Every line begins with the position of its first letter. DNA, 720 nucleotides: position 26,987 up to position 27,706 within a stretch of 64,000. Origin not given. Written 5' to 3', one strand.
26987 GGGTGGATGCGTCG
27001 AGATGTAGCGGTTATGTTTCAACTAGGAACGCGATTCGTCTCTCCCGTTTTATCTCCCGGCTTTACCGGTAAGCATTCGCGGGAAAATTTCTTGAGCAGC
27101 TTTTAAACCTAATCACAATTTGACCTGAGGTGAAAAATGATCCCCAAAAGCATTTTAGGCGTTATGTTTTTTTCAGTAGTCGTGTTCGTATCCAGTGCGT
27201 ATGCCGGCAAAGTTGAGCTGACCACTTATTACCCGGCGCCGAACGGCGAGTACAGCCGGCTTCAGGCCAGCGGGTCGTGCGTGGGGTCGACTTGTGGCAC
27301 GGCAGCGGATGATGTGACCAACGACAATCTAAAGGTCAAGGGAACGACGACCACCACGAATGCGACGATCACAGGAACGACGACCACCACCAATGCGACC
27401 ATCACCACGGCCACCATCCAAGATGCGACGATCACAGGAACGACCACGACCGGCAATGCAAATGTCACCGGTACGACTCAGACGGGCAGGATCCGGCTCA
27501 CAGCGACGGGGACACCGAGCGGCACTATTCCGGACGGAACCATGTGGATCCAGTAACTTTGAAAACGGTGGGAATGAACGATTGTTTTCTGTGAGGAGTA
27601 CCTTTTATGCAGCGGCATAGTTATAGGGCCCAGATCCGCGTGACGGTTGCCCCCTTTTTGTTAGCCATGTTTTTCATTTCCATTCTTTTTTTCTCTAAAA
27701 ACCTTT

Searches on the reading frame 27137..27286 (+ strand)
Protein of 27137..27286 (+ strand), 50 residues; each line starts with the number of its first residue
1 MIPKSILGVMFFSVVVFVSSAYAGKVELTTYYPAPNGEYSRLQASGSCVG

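Call 40: find_related_loci(query=A1, collection=metagenome_contigs, flank=10000)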
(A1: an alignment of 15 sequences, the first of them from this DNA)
Query A1 (50 aa) in metagenome_contigs; peptide patterns used: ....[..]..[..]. (x = any residue, [..] = any of these).
53 stretches matched a pattern; 50 encode a relative of the query (tblastn E <= 1e-3); 50 distinct loci.
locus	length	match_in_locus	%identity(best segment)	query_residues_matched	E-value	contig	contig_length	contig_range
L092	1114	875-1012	70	1-46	1e-17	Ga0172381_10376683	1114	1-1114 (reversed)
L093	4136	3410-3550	60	1-47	4e-14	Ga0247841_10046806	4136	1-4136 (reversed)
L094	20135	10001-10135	58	1-45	2e-13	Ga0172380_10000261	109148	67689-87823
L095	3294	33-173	55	1-47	2e-13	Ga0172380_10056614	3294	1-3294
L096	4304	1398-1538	53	1-47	5e-13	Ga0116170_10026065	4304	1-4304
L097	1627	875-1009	60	1-45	9e-13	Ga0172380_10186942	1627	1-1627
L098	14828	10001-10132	61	5-47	9e-13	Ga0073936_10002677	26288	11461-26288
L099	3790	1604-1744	55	1-47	9e-13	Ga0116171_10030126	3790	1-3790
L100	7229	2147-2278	61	5-47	9e-13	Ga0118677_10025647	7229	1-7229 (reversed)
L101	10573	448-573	57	4-45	1e-12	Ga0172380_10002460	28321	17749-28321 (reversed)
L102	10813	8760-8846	83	19-47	1e-12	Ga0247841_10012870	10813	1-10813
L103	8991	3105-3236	59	2-45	2e-12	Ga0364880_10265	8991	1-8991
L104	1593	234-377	54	1-48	3e-12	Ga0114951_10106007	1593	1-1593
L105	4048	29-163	53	1-45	7e-12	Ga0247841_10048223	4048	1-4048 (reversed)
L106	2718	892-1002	65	14-50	1e-11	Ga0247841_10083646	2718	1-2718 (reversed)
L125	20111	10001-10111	54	9-45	2e-9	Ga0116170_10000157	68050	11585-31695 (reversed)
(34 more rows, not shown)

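Call 47: search_protein_families(library=pfam, proteins=[L125:34-597:+, L125:610-1158:+, L125:1155-1709:+, L125:1787-3670:+, L125:3806-5500:+, L125:5493-6824:+, L125:6912-7439:+, L125:8007-8570:+, L125:9188-9928:+, L125:10761-12227:+], max_evalue=0.001)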
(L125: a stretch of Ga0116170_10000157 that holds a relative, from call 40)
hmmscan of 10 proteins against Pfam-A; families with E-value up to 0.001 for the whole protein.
L125:34-597:+ (187 aa): 0 families

L125:610-1158:+ (182 aa): 3 families
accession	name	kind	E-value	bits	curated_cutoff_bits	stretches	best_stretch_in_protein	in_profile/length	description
PF10741.14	T2SSM_b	-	0.0001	22.6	21.7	1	84-168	21-107/111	Type II secretion system (T2SS), protein M subtype b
PF04350.18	PilO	-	0.00035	21.2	22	1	56-165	29-135/145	Pilus assembly protein, PilO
PF04612.17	T2SSM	-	0.0006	20.5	27.8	1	7-58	14-62/160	Type II secretion system (T2SS), protein M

L125:1155-1709:+ (184 aa): 0 families

L125:1787-3670:+ (627 aa): 3 families
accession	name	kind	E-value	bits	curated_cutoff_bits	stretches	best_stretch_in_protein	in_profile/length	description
PF00263.26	Secretin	-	1.1e-37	129.6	27.5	1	380-551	1-169/169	Bacterial type II and III secretion system protein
PF03958.22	Secretin_N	-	4.9e-13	49.5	28.2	1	161-278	1-69/69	Bacterial type II/III secretion system short domain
PF07660.19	STN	-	0.00092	19.4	28.4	0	100-148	2-51/52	Secretin and TonB N terminus short domain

L125:3806-5500:+ (564 aa): 3 families
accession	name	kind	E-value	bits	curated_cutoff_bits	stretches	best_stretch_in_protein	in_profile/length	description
PF00437.27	T2SSE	-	5.3e-138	460.1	24.9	1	181-559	2-369/370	Type II/IV secretion system protein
PF05157.20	MshEN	-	2e-13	50.6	23.1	1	59-146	1-87/90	MshEN domain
PF13191.12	AAA_16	-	0.00098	20.1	32.6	0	312-350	15-52/167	AAA ATPase domain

L125:5493-6824:+ (443 aa): 1 family
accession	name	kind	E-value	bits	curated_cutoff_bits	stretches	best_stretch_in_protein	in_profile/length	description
PF00482.28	T2SSF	-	1.1e-54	184.1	25.2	2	107-230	1-125/125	Type II secretion system (T2SS), protein F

L125:6912-7439:+ (175 aa): 1 family
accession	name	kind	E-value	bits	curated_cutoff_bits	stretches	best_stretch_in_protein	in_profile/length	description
PF07963.17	N_methyl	-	4e-08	32.9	21.2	1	14-38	2-26/27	Prokaryotic N-terminal methylation motif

L125:8007-8570:+ (187 aa): 0 families

L125:9188-9928:+ (246 aa): 1 family
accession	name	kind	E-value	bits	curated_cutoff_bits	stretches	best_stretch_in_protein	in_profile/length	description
PF00072.30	Response_reg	-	4.4e-17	62.7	30.2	1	123-232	1-107/111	Response regulator receiver domain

L125:10761-12227:+ (488 aa): 1 family
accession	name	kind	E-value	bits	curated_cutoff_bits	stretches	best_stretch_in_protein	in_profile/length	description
PF05048.19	NosD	-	3.4e-10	40.2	23.6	1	206-347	25-159/212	Periplasmic copper-binding protein (NosD)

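Call 70: search_protein_representatives(alignment_id=A7)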
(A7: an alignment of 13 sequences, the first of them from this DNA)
Query: 13 sequences, 50 profile positions. Proteins with E-value up to 0.001 (for the whole library): 1363; up to 1e-10: 168; up to 1e-30: 0. The best 150 are listed.
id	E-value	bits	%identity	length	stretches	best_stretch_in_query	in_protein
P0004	1.6e-23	98.1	-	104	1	1-50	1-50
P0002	4.4e-23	96.7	-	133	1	1-50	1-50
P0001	3.4e-22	93.9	-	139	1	1-50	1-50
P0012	1.1e-21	92.3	-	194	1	1-49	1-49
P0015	1.4e-21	91.9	-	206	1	1-49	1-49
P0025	6.0e-21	89.9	-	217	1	1-49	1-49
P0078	6.1e-21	89.9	-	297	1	1-45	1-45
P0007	1.1e-20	89.1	-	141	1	1-48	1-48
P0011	1.2e-20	89.0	-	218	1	1-48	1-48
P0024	1.4e-20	88.7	-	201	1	1-50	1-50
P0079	1.8e-20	88.4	-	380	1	1-49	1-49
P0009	4.1e-20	87.2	-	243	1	1-47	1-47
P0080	6.1e-20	86.7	-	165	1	1-47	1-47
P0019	9.8e-20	86.0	-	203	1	1-50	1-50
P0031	5.8e-19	83.5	-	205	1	1-49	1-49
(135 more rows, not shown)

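Call 102: find_related_loci(query=A7, collection=viral_contigs, flank=10000)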
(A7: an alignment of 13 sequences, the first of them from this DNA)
Query A7 (50 aa) in viral_contigs; peptide patterns used: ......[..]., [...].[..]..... (x = any residue, [..] = any of these).
15 stretches matched a pattern, but none encodes a relative of the query by tblastn (E <= 1e-3).

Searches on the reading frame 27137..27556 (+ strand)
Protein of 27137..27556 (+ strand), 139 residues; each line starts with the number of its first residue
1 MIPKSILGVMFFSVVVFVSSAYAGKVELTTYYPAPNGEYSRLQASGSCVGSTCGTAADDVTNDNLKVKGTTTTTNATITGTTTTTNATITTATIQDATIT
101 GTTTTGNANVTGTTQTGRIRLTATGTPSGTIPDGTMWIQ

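Call 4: search_protein_families(library=pfam, proteins=[window:27137-27556:+], max_evalue=1)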
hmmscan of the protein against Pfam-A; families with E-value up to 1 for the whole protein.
window:27137-27556:+ (139 aa): 2 families
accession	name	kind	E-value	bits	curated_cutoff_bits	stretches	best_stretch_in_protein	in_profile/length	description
PF17689.8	Arabino_trans_N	-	0.041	14.5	25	1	39-120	39-118/156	Arabinosyltransferase concanavalin like domain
PF13576.12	Pentapeptide_3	-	0.36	11.5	27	1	74-107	13-46/48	Pentapeptide repeats (9 copies)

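Call 6: search_protein_families(library=ncbifam, proteins=[window:27137-27556:+], max_evalue=1)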
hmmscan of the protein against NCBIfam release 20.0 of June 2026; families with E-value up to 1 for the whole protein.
window:27137-27556:+ (139 aa): 0 families

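Call 18: find_homologous_proteins(query=window:27137-27556:+, max_evalue=0.001)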
Query window:27137-27556:+ (139 aa): 32 proteins with E <= 0.001 among 880 candidates.
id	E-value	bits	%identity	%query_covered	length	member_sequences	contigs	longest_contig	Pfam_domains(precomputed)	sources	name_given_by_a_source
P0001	8.0e-75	267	96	100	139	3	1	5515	-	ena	-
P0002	9.9e-29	118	49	100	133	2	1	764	-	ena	-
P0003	1.1e-24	105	50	100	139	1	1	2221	-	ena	-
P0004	9.3e-22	95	57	64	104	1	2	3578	-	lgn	-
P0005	7.4e-21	92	43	99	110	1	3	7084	-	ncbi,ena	-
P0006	2.2e-17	81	46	84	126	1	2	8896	-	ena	-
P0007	5.0e-17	80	47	67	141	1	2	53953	-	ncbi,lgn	-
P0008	3.8e-13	68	47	75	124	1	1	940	-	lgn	-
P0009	3.8e-8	51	74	30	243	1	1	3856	-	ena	-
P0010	7.4e-8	50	78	23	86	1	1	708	-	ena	-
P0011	7.4e-8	50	39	78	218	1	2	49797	-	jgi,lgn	jgi:hypothetical protein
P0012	6.8e-7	47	63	31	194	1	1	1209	-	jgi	jgi:hypothetical protein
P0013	8.8e-7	47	63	31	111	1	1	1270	-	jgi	jgi:hypothetical protein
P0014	1.4e-6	46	55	43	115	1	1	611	-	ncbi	-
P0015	2.1e-6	46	63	31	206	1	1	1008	-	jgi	jgi:hypothetical protein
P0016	2.3e-6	46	36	86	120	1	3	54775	-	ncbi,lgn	-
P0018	4.8e-6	45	67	25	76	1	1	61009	-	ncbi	-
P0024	4.3e-5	41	54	36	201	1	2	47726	-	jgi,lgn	jgi:hypothetical protein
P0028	3.3e-4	39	74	19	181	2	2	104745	PF13884.12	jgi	jgi:hypothetical protein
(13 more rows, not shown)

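Call 21: find_encoding_contigs(protein=P0028, flank=10000, max_places=2)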
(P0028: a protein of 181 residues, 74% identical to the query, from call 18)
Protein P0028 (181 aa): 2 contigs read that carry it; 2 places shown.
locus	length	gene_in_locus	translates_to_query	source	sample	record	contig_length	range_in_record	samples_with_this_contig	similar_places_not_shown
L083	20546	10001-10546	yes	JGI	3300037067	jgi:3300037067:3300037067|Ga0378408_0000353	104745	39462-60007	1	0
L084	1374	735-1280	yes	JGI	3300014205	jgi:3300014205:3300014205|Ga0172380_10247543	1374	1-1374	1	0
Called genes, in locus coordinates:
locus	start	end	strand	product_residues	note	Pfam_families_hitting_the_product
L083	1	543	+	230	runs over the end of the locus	PF01522:Polysacc_deac_1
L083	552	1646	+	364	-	PF03054:tRNA_Me_trans, PF20259:tRNA_Me_trans_M, PF20258:tRNA_Me_trans_C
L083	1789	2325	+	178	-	PF04519:Bactofilin, PF12728:HTH_17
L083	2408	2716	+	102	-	PF12728:HTH_17 (weak)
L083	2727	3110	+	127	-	PF01648:ACPS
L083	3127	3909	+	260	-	PF04794:YdjC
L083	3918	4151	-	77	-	-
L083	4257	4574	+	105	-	-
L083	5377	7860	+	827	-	PF00133:tRNA-synt_1, PF09334:tRNA-synt_1g, PF13603:tRNA-synt_1_2, PF00133:tRNA-synt_1, PF08264:Anticodon_1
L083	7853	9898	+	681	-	PF01301:Glyco_hydro_35, PF02449:Glyco_hydro_42, PF22369:GLMA_2nd (weak)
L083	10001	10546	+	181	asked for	PF13884:Peptidase_S74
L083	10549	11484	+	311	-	-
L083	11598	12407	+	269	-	PF13191:AAA_16 (faint), PF13401:AAA_22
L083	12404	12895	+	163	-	-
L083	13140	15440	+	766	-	PF13567:DUF4131, PF03772:Competence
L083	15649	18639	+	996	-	PF00515:TPR_1 (faint), PF13424:TPR_12 (faint), PF13432:TPR_16 (weak), PF14559:TPR_19 (weak), PF07719:TPR_2 (weak), PF13174:TPR_6 (weak), PF13525:YfiO, PF13174:TPR_6 (weak), +2 more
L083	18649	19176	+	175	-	PF04390:LptE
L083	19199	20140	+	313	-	PF06144:DNA_pol3_delta, PF21694:DNA_pol3_delta_C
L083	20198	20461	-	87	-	PF01649:Ribosomal_S20p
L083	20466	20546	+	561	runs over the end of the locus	PF03023:MurJ, PF01554:MatE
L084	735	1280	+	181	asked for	PF13884:Peptidase_S74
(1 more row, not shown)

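Call 22: find_encoding_contigs(protein=P0018, flank=10000, max_places=2)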
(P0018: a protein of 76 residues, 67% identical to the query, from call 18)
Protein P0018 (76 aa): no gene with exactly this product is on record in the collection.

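Call 23: find_encoding_contigs(protein=P0007, flank=10000, max_places=2)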
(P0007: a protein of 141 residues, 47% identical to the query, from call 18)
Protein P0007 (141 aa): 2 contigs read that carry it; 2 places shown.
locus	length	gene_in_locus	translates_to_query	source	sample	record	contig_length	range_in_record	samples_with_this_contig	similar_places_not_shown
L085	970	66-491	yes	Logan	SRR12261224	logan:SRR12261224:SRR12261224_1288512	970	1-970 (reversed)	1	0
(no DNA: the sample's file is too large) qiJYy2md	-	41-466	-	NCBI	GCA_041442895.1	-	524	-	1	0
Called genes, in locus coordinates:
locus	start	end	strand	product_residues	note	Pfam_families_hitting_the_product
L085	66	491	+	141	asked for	-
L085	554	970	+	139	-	?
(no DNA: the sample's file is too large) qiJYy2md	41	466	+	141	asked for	-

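Call 24: find_encoding_contigs(protein=P0011, flank=10000, max_places=2)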
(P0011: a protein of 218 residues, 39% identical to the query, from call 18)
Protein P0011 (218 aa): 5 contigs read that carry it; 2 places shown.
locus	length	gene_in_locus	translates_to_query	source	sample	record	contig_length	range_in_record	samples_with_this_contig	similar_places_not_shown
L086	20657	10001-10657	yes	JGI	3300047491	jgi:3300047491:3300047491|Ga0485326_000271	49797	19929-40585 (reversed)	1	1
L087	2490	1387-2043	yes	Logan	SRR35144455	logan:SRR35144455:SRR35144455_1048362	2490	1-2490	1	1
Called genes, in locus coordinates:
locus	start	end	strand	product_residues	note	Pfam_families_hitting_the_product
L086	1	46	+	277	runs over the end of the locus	PF00072:Response_reg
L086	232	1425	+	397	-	PF00155:Aminotran_1_2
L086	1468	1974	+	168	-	PF01288:HPPK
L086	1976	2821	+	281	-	PF02569:Pantoate_ligase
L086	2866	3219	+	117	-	PF02261:Asp_decarbox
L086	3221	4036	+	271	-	PF03807:F420_oxidored, PF03447:NAD_binding_3, PF01958:Asp_DH_C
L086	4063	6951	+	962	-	PF02463:SMC_N (faint), PF13191:AAA_16 (faint), PF13304:AAA_21 (faint), PF13555:AAA_29 (faint), PF17755:UvrA_DNA-bind (faint), PF20703:nSTAND1 (faint), PF17760:UvrA_inter, PF00005:ABC_tran (weak)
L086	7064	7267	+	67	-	PF10771:DUF2582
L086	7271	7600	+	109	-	PF03091:CutA1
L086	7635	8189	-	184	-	PF12844:HTH_19, PF13560:HTH_31, PF01381:HTH_3, PF13443:HTH_26 (weak), PF07883:Cupin_2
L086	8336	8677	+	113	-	PF12826:HHH_2 (faint), PF12836:HHH_3, PF00633:HHH, PF03934:T2SSK (weak), PF14520:HHH_5 (weak)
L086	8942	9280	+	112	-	-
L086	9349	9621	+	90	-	PF02604:PhdYeFM_antitox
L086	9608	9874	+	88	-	PF05016:ParE_toxin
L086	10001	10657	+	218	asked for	-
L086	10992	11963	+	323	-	PF02091:tRNA-synt_2e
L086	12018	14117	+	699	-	PF02092:tRNA_synt_2f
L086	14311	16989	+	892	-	PF01326:PPDK_N, PF00391:PEP-utilizers, PF02896:PEP-utilizers_C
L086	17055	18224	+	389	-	PF00140:Sigma70_r1_2, PF04542:Sigma70_r2, PF04539:Sigma70_r3, PF04545:Sigma70_r4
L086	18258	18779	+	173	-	PF00156:Pribosyltran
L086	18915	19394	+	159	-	-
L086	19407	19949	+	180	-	PF01812:5-FTHF_cyc-lig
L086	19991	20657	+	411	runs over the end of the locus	PF13742:tRNA_anti_2, PF01336:tRNA_anti-codon, PF02601:Exonuc_VII_L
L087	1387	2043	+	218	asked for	-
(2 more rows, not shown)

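Call 25: find_encoding_contigs(protein=P0016, flank=10000, max_places=2)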
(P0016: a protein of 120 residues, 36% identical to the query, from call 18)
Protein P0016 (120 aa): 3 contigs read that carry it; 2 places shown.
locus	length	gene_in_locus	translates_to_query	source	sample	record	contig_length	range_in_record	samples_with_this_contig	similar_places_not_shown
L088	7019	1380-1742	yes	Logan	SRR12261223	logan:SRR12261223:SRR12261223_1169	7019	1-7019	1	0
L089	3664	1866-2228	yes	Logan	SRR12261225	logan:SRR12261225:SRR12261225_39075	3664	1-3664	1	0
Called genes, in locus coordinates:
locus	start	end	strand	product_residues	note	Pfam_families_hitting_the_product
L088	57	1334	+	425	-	PF00278:Orn_DAP_Arg_deC, PF01168:Ala_racemase_N (weak), PF02784:Orn_Arg_deC_N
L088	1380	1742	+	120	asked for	-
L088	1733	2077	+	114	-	-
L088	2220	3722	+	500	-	PF03435:Sacchrp_dh_NADP, PF16653:Sacchrp_dh_C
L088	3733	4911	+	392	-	PF02784:Orn_Arg_deC_N, PF00278:Orn_DAP_Arg_deC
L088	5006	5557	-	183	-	PF10543:ORF6N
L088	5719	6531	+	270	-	PF01678:DAP_epimerase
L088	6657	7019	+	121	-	?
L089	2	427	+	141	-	?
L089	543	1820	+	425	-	PF00278:Orn_DAP_Arg_deC, PF01168:Ala_racemase_N (weak), PF02784:Orn_Arg_deC_N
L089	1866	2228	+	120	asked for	-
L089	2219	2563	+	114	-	-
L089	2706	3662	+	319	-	?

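Call 26: find_encoding_contigs(protein=P0024, flank=10000, max_places=2)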
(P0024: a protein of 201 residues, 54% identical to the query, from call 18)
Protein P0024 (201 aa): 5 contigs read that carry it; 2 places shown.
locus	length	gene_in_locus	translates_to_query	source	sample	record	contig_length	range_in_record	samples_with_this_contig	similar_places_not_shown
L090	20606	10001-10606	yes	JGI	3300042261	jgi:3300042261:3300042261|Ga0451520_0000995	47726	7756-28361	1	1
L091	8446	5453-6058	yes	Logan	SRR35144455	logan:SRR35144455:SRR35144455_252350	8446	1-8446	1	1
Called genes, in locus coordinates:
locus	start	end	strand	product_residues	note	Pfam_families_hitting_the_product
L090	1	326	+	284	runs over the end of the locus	PF02621:VitK2_biosynth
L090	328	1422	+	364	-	PF04055:Radical_SAM, PF19288:CofH_C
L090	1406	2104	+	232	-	PF01209:Ubie_methyltran, PF13489:Methyltransf_23, PF13847:Methyltransf_31, PF08241:Methyltransf_11, PF08242:Methyltransf_12, PF13649:Methyltransf_25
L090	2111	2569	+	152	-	PF14588:YjgF_endoribonc, PF01042:Ribonuc_L-PSP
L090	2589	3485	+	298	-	PF02517:Rce1-like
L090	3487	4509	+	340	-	PF01883:FeS_assembly_P, PF00142:Fer4_NifH (faint), PF01656:CbiA, PF09140:MipZ (weak), PF10609:ParA, PF13614:AAA_31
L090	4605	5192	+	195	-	PF01227:GTP_cyclohydroI, PF14489:QueF (weak)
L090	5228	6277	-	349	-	PF04613:LpxD (weak), PF25084:LbH_EIF2B (weak), PF00132:Hexapep, PF25087:GMPPB_C (weak), PF00132:Hexapep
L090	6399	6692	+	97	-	-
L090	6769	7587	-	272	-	PF13623:SurA_N_2, PF13624:SurA_N_3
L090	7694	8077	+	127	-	-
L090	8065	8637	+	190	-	PF07963:N_methyl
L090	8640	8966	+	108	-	-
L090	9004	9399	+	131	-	PF16732:ComP_DUS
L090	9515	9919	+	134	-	-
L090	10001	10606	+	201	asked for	-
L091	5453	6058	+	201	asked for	-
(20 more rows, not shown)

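Call 73: search_protein_families(library=pfam, alignment_id=A8, max_evalue=0.001)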
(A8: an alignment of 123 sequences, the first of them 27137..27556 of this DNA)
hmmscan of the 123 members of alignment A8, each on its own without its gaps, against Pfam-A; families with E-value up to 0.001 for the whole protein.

A. member 1, window:27137-27556:+ (139 aa): 0 families

B. families by the number of members that match (of 123 scanned): 10 families
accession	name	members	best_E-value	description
PF13884.11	Peptidase_S74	22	1.4e-18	Chaperone of endosialidase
PF07484.17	Collar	2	3.4e-24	Phage Tail Collar Domain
PF07603.17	Lcl_C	1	4.3e-26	Lcl C-terminal domain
PF21446.3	Gp34_trimer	1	1.5e-19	Long-tail fiber proximal subunit, C-terminal, trimerization domain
PF21882.2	Gp53-like_C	1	6.5e-16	Putative tail fiber protein gp53-like, C-terminal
PF21722.4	Gly_rich_2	1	1.3e-07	Glycine-rich domain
PF22432.2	PA2794-like_C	1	7e-05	PA2794-like, C-terminal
PF11962.13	Peptidase_G2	1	0.00014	Peptidase_G2, IMC autoproteolytic cleavage domain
PF09458.16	H_lectin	1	0.00026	H-type lectin domain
PF21826.1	DUF6887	1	0.00054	Family of unknown function (DUF6887)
